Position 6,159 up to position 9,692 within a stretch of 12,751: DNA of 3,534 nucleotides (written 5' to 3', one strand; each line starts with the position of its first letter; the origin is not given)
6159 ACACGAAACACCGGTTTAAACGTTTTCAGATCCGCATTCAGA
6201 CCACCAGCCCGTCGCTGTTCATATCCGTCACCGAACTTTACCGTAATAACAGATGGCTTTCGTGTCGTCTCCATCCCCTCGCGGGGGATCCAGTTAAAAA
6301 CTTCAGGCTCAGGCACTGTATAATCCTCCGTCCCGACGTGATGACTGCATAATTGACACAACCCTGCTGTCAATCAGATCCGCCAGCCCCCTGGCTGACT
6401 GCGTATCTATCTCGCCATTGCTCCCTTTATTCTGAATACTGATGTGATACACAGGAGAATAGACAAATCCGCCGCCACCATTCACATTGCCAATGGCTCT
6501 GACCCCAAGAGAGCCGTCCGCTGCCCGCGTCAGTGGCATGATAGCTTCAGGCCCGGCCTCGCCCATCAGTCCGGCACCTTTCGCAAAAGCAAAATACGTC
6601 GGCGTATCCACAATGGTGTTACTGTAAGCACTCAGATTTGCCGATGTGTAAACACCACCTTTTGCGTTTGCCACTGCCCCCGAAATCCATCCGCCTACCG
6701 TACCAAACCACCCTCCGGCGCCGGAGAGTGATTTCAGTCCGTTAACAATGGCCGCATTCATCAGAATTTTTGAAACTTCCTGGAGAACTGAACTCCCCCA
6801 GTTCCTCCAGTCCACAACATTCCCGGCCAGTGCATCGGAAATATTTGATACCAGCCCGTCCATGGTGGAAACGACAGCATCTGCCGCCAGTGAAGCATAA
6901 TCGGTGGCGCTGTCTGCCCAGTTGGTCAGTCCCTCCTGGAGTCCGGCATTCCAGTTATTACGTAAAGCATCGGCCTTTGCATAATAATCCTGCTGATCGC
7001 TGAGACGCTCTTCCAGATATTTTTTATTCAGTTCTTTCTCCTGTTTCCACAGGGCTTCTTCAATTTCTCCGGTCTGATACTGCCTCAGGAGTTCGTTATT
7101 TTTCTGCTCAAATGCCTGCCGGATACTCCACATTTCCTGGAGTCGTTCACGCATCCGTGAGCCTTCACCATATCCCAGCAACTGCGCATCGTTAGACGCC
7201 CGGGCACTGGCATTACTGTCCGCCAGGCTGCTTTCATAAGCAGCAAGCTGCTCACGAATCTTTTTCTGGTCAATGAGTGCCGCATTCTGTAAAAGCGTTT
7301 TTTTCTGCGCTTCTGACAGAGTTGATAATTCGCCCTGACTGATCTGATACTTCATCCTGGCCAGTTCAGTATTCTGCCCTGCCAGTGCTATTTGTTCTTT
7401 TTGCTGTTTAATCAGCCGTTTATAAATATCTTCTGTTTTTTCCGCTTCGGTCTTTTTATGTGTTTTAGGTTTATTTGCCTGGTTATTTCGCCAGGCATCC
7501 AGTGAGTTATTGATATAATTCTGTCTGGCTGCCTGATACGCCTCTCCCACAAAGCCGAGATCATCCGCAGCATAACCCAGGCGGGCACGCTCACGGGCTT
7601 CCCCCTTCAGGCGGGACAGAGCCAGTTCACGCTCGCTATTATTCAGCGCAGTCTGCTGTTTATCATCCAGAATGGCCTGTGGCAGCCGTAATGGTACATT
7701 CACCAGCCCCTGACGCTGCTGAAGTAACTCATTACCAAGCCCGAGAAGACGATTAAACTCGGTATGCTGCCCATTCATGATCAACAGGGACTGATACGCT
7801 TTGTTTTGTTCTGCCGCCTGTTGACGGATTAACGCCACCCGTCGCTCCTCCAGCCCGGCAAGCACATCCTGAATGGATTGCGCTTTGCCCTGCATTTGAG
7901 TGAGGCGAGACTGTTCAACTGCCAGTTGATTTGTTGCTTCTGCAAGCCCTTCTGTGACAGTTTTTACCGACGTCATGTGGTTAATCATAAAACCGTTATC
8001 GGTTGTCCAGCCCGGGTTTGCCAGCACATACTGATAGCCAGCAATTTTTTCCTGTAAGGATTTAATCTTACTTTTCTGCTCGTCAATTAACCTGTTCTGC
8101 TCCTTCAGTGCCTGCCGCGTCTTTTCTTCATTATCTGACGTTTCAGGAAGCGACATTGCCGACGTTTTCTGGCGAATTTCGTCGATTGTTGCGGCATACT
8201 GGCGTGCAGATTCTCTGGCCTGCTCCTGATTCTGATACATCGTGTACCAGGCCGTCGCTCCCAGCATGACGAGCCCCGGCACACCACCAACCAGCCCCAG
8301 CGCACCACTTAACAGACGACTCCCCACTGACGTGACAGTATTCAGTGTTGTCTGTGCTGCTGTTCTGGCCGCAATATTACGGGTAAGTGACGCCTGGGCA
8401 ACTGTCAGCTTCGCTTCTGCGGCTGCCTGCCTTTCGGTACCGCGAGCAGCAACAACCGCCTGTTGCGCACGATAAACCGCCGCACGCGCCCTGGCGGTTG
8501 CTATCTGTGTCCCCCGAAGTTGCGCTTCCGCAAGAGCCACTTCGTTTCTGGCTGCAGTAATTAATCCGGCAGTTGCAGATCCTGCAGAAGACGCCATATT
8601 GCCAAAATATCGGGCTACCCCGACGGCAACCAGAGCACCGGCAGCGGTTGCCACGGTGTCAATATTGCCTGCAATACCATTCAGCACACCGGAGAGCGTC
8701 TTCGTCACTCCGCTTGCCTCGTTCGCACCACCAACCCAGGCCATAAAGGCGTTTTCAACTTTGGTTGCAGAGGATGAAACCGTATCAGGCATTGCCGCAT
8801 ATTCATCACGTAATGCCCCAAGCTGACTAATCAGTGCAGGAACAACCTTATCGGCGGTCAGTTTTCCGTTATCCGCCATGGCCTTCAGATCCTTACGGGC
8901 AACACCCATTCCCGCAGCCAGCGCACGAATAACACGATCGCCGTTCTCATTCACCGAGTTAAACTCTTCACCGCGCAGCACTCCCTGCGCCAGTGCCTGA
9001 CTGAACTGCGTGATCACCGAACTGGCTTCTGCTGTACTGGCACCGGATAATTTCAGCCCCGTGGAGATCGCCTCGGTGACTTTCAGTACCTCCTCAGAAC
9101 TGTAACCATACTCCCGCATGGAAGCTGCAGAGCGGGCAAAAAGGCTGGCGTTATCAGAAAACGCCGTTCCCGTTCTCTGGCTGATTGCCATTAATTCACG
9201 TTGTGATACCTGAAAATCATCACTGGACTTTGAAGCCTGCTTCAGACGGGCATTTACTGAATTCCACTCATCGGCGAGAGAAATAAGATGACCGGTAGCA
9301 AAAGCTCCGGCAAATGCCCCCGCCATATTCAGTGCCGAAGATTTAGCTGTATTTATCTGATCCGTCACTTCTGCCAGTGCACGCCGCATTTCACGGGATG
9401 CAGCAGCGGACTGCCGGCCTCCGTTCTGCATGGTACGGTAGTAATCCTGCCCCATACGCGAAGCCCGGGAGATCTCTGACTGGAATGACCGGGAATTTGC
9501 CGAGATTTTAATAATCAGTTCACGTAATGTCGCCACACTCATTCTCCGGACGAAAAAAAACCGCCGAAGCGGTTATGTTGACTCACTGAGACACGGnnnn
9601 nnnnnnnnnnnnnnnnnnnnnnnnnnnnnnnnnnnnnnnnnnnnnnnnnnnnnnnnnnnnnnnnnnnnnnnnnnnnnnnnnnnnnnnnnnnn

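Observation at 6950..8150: Tape measure protein is about 220 aa longer than lambda H and has an AT-rich coiled-coil core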

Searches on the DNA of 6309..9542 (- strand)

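Call 4: search_dna_similar(query=window:6309-9542:-, collection=phages, mode=near, max_rows=30)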
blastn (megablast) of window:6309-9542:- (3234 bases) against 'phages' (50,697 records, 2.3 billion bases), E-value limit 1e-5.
Records with a match: 104; places in all: 105; records where one place covers at least 80% of the query: 10.
Best place of each record, by identity: >=99% 1; 95-99% 8; 90-95% 2; 80-90% 2; 60-80% 91.
By first word of the organism name: Stx1a-converting 35; Escherichia 20; Stx2c-converting 17; Enterobacteria 13; Stx2-converting 11; Stx2a-converting 8.
By host as written in the record: - 70; Escherichia coli 14; Escherichia coli O55:H7 str. DEC5E 2; Escherichia coli O157:H7 2; Escherichia coli O157:H7 strain 982243 2; Escherichia coli O157:H7 strain 980938 2; Escherichia coli O157:H7 strain 990570 2; E. coli O157:H7 strain CB2851 2; and 8 more.
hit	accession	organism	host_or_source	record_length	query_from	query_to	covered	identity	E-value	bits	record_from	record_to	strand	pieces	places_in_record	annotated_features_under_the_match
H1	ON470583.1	Escherichia phage vB_EcoS-689R5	Escherichia coli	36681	1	3234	100%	96.5%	0e+0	5352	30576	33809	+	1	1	tail length tape-measure protein H | tail tip assembly protein M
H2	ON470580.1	Escherichia phage vB_EcoM-606R7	Escherichia coli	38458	1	3234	100%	96.4%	0e+0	5330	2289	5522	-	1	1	tail length tape-measure protein H | tail tip assembly protein M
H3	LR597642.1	Escherichia phage Evi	-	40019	1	3234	100%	96.0%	0e+0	5258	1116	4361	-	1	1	Phage tail length tape-measure protein 1 | Phage minor tail protein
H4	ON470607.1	Escherichia phage vB_EcoS-733R4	Escherichia coli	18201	1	3234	100%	95.6%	0e+0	5186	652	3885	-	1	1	tail length tape-measure protein H | tail tip assembly protein M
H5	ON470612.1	Escherichia phage vB_EcoS-640R1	Escherichia coli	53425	1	3234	100%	95.6%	0e+0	5186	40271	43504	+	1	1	tail length tape-measure protein H | tail tip assembly protein M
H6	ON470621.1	Escherichia phage vB_EcoS-716R1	Escherichia coli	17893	1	3234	100%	95.6%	0e+0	5186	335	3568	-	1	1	tail length tape-measure protein H | tail tip assembly protein M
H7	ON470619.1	Escherichia phage vB_EcoS-813R8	Escherichia coli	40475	1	3234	100%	95.6%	0e+0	5186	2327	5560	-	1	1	tail length tape-measure protein H | tail tip assembly protein M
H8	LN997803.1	Escherichia phage phi467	Escherichia coli strain EF467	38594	1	3234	100%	95.5%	0e+0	5180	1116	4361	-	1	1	Tail length tape measure protein | Phage minor tail protein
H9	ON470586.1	Escherichia phage vB_EcoS-611R1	Escherichia coli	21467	1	3234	100%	95.0%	0e+0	5081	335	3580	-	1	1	tail length tape-measure protein H | tail tip assembly protein M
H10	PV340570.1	Escherichia phage PhiR49_2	Escherichia coli ECOR13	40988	1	3234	100%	94.9%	0e+0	5075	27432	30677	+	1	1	tail length tape-measure protein H | tail tip assembly protein M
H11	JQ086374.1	Escherichia phage HK544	Escherichia coli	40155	8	2369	68%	86.3%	0e+0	2403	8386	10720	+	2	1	tail length tape measure protein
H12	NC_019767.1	Escherichia phage HK544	Escherichia coli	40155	8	2369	68%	86.3%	0e+0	2403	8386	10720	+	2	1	tail length tape measure protein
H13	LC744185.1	Stx1a-converting phage Stx1a_PV728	-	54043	8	2300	71%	76.8%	0e+0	1262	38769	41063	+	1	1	none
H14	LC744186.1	Stx1a-converting phage Stx1a_10012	-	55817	8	2300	71%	76.8%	0e+0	1262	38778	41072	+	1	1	record has no annotation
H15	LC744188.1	Stx1a-converting phage Stx1a_NIID132265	-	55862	8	2300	71%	76.8%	0e+0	1262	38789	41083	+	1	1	record has no annotation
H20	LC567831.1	Stx1a-converting phage Stx1_EH1995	-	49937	8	2300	71%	76.7%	0e+0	1245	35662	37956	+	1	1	phage tail length tape measure protein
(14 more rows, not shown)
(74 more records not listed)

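Call 6: get_annotated_region(hit=H11, flank=4000)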
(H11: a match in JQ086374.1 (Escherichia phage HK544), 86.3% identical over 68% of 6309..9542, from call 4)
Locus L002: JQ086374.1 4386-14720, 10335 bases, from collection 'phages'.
description: Enterobacteria phage HK544, complete genome.
organism: Escherichia phage HK544 (NCBI taxid 432201)
taxonomy: Viruses; Duplodnaviria; Heunggongvirae; Uroviricota; Caudoviricetes; Hendrixvirinae; Kwaitsingvirus; Kwaitsingvirus HK544
host: Escherichia coli; source: -; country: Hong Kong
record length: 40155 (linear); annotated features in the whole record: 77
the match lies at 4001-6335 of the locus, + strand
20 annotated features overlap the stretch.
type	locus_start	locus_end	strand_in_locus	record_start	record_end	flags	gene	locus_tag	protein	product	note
CDS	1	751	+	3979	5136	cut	-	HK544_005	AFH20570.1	major head subunit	similar to NP_037666.1 major capsid subunit precursor [Enterobacteria phage HK022]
regulatory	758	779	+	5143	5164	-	-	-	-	terminator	rho-independent terminator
CDS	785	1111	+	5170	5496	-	-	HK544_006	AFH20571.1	head-tail connector I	similar to NP_037667.1 gp6 [Enterobacteria phage HK022]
CDS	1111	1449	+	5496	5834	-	-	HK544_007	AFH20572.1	head-tail connector II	similar to NP_037703.1 putative head-tail adaptor [Enterobacteria phage HK97]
CDS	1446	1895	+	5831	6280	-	-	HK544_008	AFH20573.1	hypothetical protein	similar to NP_037704.1 Gp10 [Enterobacteria phage HK97]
CDS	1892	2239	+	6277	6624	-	-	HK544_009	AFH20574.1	hypothetical protein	similar to NP_037705.1 Gp11 [Enterobacteria phage HK97]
regulatory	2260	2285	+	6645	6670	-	-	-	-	terminator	rho-independent terminator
CDS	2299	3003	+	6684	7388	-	-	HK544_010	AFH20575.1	major tail subunit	similar to NP_037706.1 major tail subunit [Enterobacteria phage HK97]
stem_loop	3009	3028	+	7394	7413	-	-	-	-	-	-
CDS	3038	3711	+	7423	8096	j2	-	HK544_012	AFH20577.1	tail protein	programmed frameshift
CDS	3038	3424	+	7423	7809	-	-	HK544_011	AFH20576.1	tail assembly chaperone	similar to NP_037708.1 tail assembly chaperone [Enterobacteria phage HK97]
CDS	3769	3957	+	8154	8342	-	-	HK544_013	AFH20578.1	hypothetical protein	similar to NP_037709.1 Gp15 [Enterobacteria phage HK97]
regulatory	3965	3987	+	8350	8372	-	-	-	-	terminator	rho-independent terminator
CDS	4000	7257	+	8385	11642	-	-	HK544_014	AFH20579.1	tail length tape measure protein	similar to EFW57570.1 Phage tail length tape-measure protein 1 [Shigella boydii ATCC 9905] & NP_037710.1 tail length ...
CDS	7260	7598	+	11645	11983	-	-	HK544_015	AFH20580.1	minor tail protein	similar to NP_037711.1 Gp17 [Enterobacteria phage HK97]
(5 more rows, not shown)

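Call 22: get_annotated_region(hit=H20, flank=2500)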
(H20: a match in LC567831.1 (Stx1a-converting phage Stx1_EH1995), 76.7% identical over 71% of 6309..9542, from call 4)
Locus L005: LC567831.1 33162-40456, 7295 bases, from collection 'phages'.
description: Stx1a-converting phage Stx1_EH1995 DNA, complete genome.
organism: Stx1a-converting phage Stx1_EH1995 (NCBI taxid 2751384)
taxonomy: Viruses; Duplodnaviria; Heunggongvirae; Uroviricota; Caudoviricetes
host: -; source: -; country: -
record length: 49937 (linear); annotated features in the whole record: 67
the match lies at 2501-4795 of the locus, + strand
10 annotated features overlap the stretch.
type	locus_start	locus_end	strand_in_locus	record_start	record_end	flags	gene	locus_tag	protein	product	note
CDS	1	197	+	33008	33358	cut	-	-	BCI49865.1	phage head-tail adaptor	Stx1aEH1995_480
CDS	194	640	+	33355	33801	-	-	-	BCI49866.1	phage minor tail protein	Stx1aEH1995_490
CDS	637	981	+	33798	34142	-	-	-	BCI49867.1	phage minor tail protein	Stx1aEH1995_500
CDS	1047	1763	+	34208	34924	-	-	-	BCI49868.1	phage major tail protein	Stx1aEH1995_510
CDS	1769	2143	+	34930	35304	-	-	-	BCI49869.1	phage tail assembly protein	Stx1aEH1995_520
CDS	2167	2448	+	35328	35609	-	-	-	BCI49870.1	phage minor tail protein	Stx1aEH1995_530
CDS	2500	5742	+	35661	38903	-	-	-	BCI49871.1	phage tail length tape measure protein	Stx1aEH1995_540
CDS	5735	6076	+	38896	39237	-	-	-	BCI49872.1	phage minor tail protein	Stx1aEH1995_550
CDS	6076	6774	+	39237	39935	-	-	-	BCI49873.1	phage minor tail protein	Stx1aEH1995_560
CDS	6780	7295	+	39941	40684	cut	-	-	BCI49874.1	phage tail assembly protein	Stx1aEH1995_570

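Call 23: get_annotated_region(hit=H1, flank=2500)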
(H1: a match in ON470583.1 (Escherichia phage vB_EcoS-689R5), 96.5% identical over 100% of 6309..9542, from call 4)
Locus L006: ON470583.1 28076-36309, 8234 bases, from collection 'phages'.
description: Escherichia phage vB_EcoS-689R5, partial genome.
organism: Escherichia phage vB_EcoS-689R5 (NCBI taxid 2946115)
taxonomy: Viruses; Duplodnaviria; Heunggongvirae; Uroviricota; Caudoviricetes
host: Escherichia coli; source: -; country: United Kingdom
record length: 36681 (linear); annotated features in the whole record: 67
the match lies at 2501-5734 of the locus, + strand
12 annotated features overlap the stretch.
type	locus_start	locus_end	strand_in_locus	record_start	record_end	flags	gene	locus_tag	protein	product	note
CDS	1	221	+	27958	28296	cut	-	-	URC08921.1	head-tail adapter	-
CDS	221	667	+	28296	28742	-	-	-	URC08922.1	neck protein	Ne1 neck protein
CDS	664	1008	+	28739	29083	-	-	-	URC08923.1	tail completion protein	Tc1 tail completion protein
CDS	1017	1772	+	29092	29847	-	-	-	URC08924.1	putative major tail subunit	-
CDS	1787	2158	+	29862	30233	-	-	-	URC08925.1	tail assembly chaperone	-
CDS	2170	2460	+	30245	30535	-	-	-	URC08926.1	tail assembly chaperone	-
CDS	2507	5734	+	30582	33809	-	-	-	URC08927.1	tail length tape-measure protein H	-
CDS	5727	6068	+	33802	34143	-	-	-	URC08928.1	tail tip assembly protein M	-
CDS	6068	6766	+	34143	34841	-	-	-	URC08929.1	tail tip assembly protein L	-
CDS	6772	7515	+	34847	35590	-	-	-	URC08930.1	tail tip assembly protein K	-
CDS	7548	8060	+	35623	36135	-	-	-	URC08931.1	tail tip assembly protein I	-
CDS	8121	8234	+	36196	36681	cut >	-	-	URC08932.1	tail tip host specificity protein J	-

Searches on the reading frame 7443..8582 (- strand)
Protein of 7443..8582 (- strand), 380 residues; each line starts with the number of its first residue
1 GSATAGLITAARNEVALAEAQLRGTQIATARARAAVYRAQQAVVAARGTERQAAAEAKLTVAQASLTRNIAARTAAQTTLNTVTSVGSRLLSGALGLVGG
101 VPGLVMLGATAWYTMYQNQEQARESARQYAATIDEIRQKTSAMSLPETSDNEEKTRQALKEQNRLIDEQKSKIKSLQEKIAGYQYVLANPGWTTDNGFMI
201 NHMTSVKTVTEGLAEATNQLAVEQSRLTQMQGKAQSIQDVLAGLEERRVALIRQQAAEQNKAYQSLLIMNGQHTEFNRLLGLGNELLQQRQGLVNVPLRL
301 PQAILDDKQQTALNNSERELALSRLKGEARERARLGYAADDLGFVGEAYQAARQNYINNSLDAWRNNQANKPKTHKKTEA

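Call 39: search_dna_similar(query=window:7443-8582:-, collection=phages, mode=protein, max_rows=40, rows=spread)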
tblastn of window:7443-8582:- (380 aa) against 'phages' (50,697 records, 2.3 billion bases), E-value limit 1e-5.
Records with a match: 159; places in all: 160; records where one place covers at least 80% of the query: 139.
Best place of each record, by identity: 95-99% 10; 80-90% 94; 60-80% 21; <60% 34.
By first word of the organism name: Escherichia 44; Stx1a-converting 35; Klebsiella 23; Stx2c-converting 17; Enterobacteria 13; Stx2-converting 11; Stx2a-converting 8; Salmonella 2; Vibrio 1; Enterobacter 1; and 4 more.
By host as written in the record: - 72; Escherichia coli 28; Klebsiella pneumoniae 16; Escherichia coli str. K-12 substr. MG1655 3; Escherichia coli O55:H7 str. DEC5E 2; Escherichia coli O157:H7 2; Escherichia coli O157:H7 strain 982243 2; Escherichia coli O157:H7 strain 980938 2; and 27 more.
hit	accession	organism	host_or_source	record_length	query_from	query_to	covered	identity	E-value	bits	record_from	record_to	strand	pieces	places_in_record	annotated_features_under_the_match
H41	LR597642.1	Escherichia phage Evi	-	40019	1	380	100%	98.7%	0e+0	614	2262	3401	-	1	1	Phage tail length tape-measure protein 1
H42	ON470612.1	Escherichia phage vB_EcoS-640R1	Escherichia coli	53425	1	380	100%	98.2%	0e+0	609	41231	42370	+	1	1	tail length tape-measure protein H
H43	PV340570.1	Escherichia phage PhiR49_2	Escherichia coli ECOR13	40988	1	380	100%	97.6%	0e+0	607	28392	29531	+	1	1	tail length tape-measure protein H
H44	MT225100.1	Escherichia phage Lys8385Vzw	Escherichia coli O103:H11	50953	2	379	99%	82.6%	4e-166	520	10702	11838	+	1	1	tail tape measure protein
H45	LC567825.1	Stx1a-converting phage Stx1_499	-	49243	2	375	98%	83.4%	3e-166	520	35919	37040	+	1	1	phage tail length tape measure protein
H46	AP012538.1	Stx2-converting phage Stx2a_WGPS4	Escherichia coli O157:H7 strain 990281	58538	2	375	98%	83.4%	4e-166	520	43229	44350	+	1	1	tail length tape measure protein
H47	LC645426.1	Stx2c-converting phage Stx2_5044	-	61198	2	375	98%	83.4%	6e-166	520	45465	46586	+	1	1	none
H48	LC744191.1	Stx1a-converting phage Stx1a_2054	-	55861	2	379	99%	82.3%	1e-165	519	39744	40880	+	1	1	record has no annotation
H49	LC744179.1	Stx1a-converting phage Stx1a_11KH263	-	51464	2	375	98%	83.2%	1e-165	519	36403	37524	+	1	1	none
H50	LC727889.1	Stx2c-converting phage Stx2c_EH0430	-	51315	2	375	98%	83.2%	2e-165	518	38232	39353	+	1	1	none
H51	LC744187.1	Stx1a-converting phage Stx1a_10314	-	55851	2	375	98%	83.2%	2e-165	518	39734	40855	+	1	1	record has no annotation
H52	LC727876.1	Stx2c-converting phage Stx2c_PV98-693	-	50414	2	375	98%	83.2%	2e-165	518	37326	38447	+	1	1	none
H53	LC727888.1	Stx2c-converting phage Stx2c_JNE110649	-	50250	2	375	98%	83.2%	2e-165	518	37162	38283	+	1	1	none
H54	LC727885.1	Stx2c-converting phage Stx2c_JNE091235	-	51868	2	375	98%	83.2%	2e-165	518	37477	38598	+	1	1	none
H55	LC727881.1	Stx2c-converting phage Stx2c_JNE082796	-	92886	2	375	98%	83.2%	2e-165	518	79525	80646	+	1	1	none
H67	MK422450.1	Klebsiella phage ST13-OXA48phi12.4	Klebsiella pneumoniae ST13-OXA48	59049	2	380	100%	71.8%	5e-132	422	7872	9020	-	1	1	tail tape-measure protein 1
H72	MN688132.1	Enterobacter phage LAU1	Enterobacter hormaechei subsp. ...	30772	52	380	87%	58.9%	3e-94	313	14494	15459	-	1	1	tail tape-measure protein H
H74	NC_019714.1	Escherichia phage HK446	Escherichia coli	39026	111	380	71%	56.6%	2e-85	288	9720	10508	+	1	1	tail length tape measure protein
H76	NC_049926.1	Escherichia phage ECP1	Escherichia coli MG1655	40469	14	349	88%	34.4%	1e-5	54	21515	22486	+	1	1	tail length tape measure protein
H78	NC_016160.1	Escherichia phage HK75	Escherichia coli K-12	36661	109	377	71%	30.5%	1e-16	88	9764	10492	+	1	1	tail length tape measure protein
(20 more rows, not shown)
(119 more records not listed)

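Call 49: get_annotated_region(hit=H67, flank=200)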
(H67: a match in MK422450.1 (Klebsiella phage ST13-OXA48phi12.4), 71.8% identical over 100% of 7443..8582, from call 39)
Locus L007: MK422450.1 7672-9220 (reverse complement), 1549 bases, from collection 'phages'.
description: Klebsiella phage ST13-OXA48phi12.4, complete genome.
organism: Klebsiella phage ST13-OXA48phi12.4 (NCBI taxid 2510467)
taxonomy: Viruses; Duplodnaviria; Heunggongvirae; Uroviricota; Caudoviricetes
host: Klebsiella pneumoniae ST13-OXA48; source: -; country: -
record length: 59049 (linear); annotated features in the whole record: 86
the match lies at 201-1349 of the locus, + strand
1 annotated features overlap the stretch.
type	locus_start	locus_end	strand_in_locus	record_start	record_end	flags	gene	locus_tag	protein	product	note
CDS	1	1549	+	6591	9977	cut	-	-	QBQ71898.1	tail tape-measure protein 1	-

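Call 50: get_annotated_region(hit=H72, flank=200)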
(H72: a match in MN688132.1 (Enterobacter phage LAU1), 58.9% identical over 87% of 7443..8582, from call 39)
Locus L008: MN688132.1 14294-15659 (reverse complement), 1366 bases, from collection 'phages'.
description: Enterobacter phage LAU1, complete genome.
organism: Enterobacter phage LAU1 (NCBI taxid 2690212)
taxonomy: Viruses; Duplodnaviria; Heunggongvirae; Uroviricota; Caudoviricetes; Hendrixvirinae
host: Enterobacter hormaechei subsp. xiangfangensis; source: stool; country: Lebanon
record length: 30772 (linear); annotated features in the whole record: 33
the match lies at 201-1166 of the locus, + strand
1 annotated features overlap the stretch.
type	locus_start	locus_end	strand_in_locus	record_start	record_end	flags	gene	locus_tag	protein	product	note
CDS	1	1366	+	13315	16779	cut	-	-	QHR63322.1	tail tape-measure protein H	-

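Call 51: get_annotated_region(hit=H74, flank=200)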
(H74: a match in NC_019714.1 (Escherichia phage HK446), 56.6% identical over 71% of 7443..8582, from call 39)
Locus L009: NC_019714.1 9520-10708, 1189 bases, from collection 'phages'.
description: Enterobacteria phage HK446, complete genome.
organism: Escherichia phage HK446 (NCBI taxid 1147145)
taxonomy: Viruses; Duplodnaviria; Heunggongvirae; Uroviricota; Caudoviricetes; Hendrixvirinae; Kwaitsingvirus; Kwaitsingvirus HK446
host: Escherichia coli; source: -; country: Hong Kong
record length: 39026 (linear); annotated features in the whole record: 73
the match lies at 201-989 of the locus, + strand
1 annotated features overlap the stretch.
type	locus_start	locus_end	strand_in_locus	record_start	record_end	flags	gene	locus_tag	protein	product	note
CDS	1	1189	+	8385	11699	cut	-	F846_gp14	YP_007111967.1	tail length tape measure protein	similar to NP_037710 tail length tape measure protein [Enterobacteria phage HK97]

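Call 52: get_annotated_region(hit=H78, flank=200)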
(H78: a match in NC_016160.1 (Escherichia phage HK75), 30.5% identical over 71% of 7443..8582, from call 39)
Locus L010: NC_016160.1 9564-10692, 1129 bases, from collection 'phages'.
description: Escherichia phage HK75, complete genome.
organism: Escherichia phage HK75 (NCBI taxid 906668)
taxonomy: Viruses; Duplodnaviria; Heunggongvirae; Uroviricota; Caudoviricetes; Hendrixvirinae; Saikungvirus; Saikungvirus HK75
host: Escherichia coli K-12; source: -; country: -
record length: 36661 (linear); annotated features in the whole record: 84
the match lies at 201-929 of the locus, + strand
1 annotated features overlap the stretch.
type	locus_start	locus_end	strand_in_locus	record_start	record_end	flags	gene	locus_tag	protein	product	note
CDS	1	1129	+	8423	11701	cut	-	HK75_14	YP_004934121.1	tail length tape measure protein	-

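Call 53: get_annotated_region(hit=H76, flank=200)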
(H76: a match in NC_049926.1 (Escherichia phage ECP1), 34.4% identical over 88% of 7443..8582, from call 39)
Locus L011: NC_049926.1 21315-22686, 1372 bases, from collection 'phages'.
description: Escherichia phage ECP1, complete genome.
organism: Escherichia phage ECP1 (NCBI taxid 2015807)
taxonomy: Viruses; Duplodnaviria; Heunggongvirae; Uroviricota; Caudoviricetes; Hendrixvirinae; Wongtaivirus; Wongtaivirus ECP1
host: Escherichia coli MG1655; source: chicken feces; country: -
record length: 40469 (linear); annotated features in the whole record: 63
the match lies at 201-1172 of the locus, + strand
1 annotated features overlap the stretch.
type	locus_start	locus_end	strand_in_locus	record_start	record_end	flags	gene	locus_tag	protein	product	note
CDS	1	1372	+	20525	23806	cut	-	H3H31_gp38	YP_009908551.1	tail length tape measure protein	-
